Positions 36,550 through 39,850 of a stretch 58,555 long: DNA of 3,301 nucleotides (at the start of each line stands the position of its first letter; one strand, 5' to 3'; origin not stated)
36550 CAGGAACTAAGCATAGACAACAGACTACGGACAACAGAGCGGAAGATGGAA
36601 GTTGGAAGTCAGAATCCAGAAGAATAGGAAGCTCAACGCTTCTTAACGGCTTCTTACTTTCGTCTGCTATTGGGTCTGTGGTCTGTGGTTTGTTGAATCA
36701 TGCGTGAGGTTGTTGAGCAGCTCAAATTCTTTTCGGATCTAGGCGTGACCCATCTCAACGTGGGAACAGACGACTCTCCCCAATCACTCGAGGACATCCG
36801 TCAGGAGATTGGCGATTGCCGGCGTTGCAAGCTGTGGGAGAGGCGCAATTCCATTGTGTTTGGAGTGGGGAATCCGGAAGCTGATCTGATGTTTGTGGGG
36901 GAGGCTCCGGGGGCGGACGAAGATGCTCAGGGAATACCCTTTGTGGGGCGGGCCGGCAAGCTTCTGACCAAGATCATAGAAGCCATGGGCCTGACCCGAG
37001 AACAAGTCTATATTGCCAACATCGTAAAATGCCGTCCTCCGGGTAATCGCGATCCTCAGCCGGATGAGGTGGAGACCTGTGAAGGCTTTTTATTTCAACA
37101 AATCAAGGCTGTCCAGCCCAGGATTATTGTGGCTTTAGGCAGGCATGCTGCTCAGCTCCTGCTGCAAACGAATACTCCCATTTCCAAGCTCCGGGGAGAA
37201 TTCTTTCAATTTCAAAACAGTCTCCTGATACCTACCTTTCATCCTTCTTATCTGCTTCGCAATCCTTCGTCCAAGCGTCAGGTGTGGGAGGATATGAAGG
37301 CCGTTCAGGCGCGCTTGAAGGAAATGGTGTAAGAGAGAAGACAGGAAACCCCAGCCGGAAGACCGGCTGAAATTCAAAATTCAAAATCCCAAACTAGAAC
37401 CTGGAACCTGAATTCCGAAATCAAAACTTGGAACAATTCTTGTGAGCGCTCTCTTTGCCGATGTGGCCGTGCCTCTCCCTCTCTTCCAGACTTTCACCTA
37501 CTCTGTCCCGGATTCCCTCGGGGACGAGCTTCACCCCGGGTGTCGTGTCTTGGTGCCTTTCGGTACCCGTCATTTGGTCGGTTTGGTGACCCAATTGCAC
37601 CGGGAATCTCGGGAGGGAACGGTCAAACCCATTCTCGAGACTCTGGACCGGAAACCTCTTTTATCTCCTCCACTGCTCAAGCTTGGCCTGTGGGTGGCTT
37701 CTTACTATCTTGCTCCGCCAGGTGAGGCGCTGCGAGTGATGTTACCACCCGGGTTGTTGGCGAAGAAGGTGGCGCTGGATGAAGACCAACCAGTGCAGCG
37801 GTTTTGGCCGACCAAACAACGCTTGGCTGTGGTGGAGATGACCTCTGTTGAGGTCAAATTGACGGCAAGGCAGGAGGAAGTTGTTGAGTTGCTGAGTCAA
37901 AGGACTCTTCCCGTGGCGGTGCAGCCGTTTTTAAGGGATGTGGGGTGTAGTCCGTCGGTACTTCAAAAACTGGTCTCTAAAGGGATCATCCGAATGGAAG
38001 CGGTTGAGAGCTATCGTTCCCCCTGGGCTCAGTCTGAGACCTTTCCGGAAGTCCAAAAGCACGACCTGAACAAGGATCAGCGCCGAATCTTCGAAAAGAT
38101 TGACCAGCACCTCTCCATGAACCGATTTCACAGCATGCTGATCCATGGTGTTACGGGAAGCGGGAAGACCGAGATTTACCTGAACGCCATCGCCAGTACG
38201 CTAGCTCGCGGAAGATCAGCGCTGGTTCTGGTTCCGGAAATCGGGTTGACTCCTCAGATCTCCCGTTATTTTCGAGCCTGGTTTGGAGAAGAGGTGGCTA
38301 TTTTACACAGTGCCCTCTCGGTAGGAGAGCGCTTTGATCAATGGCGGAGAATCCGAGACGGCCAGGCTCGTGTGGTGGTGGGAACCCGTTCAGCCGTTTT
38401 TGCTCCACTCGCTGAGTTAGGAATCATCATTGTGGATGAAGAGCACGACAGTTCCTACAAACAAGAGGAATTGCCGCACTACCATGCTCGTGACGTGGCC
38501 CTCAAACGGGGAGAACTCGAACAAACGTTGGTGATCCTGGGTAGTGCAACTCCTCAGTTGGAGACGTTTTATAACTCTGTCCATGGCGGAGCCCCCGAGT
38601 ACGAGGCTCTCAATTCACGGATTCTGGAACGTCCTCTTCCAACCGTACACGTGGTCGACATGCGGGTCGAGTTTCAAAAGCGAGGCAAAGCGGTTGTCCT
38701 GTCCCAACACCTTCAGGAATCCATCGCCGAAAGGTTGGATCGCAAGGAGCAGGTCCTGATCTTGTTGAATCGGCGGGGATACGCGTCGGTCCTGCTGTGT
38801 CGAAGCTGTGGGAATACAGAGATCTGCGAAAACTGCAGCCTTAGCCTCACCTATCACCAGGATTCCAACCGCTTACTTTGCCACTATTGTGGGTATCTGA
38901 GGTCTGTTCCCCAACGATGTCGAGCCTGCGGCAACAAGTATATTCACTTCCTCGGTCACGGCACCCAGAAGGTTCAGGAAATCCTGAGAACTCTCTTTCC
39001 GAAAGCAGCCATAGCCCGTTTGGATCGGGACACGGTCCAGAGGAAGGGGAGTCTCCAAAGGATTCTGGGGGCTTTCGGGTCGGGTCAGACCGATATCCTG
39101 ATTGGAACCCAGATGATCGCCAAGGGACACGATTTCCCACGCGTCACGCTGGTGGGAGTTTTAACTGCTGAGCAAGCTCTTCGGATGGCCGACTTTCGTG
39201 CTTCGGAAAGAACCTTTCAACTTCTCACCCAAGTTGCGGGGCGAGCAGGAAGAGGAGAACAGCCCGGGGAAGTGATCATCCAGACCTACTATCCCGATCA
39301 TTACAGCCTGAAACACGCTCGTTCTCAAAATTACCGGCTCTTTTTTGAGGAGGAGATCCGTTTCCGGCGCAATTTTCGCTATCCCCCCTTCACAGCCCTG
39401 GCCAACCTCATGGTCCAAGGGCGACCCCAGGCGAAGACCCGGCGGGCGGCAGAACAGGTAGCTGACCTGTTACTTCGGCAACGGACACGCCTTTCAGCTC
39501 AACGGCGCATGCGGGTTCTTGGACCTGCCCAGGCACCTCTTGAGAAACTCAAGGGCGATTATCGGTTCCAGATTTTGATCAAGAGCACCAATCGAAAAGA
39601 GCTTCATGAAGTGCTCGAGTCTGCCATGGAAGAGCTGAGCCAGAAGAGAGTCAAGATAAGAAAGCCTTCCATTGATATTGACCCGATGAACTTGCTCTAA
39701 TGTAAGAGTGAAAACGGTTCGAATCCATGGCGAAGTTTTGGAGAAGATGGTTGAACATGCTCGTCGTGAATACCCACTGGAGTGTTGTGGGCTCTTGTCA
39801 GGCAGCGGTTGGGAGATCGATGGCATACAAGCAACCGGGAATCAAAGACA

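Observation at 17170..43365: Dispersed hairpin-then-heptamer modules with a conserved order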

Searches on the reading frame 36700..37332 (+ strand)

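Call 14: search_protein_families(library=pfam, proteins=[window:36700-37332:+])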
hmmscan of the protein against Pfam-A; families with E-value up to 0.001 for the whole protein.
window:36700-37332:+ (210 aa): 1 family
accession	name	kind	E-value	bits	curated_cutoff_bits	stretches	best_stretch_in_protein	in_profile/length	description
PF03167.25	UDG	-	5.2e-43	146.9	24.3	1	54-200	1-141/141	Uracil DNA glycosylase superfamily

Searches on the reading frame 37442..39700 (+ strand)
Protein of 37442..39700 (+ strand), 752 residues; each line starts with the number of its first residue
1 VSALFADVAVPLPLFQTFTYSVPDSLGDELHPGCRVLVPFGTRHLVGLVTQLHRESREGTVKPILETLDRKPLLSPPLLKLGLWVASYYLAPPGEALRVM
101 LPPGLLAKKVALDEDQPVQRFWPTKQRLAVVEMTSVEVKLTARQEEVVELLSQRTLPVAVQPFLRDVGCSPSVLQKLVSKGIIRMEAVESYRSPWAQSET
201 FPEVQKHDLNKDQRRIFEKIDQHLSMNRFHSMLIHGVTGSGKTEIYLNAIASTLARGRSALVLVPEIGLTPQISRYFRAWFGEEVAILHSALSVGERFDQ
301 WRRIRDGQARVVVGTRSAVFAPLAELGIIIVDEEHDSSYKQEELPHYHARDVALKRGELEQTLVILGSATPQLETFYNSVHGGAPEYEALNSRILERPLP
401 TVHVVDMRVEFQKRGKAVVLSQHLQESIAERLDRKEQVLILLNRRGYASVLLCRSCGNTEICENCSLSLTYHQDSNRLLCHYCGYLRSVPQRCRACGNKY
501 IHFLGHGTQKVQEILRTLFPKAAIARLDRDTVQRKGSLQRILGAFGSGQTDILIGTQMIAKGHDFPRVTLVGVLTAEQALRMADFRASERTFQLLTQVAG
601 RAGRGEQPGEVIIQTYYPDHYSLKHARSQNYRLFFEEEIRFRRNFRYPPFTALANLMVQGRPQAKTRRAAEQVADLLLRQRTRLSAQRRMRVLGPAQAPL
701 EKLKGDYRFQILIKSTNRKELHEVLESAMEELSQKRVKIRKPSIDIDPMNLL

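Call 14: search_protein_families(library=pfam, proteins=[window:37442-39700:+])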
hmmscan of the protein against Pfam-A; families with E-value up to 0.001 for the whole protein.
window:37442-39700:+ (752 aa): 6 families
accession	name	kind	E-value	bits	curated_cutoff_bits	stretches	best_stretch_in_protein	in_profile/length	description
PF17764.6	PriA_3primeBD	-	1.6e-29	102.1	22.7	1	7-102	1-96/96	3'DNA-binding domain (3'BD)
PF18074.6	PriA_C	-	7.7e-22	78.4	26.9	1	649-748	1-95/95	Primosomal protein N C-terminal domain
PF00270.35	DEAD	-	3.2e-19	69.7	26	1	211-374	2-162/167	DEAD/DEAH box helicase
PF04851.21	ResIII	-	1.9e-16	60.8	22.5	1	207-372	2-163/164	Type III restriction enzyme, res subunit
PF00271.37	Helicase_C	-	9.1e-11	42.4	23.5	1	509-604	26-108/110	Helicase conserved C-terminal domain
PF18319.7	Zn_ribbon_PriA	-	6.6e-10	39.2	26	1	462-485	1-24/27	PriA DNA helicase Cys-rich region (CRR) domain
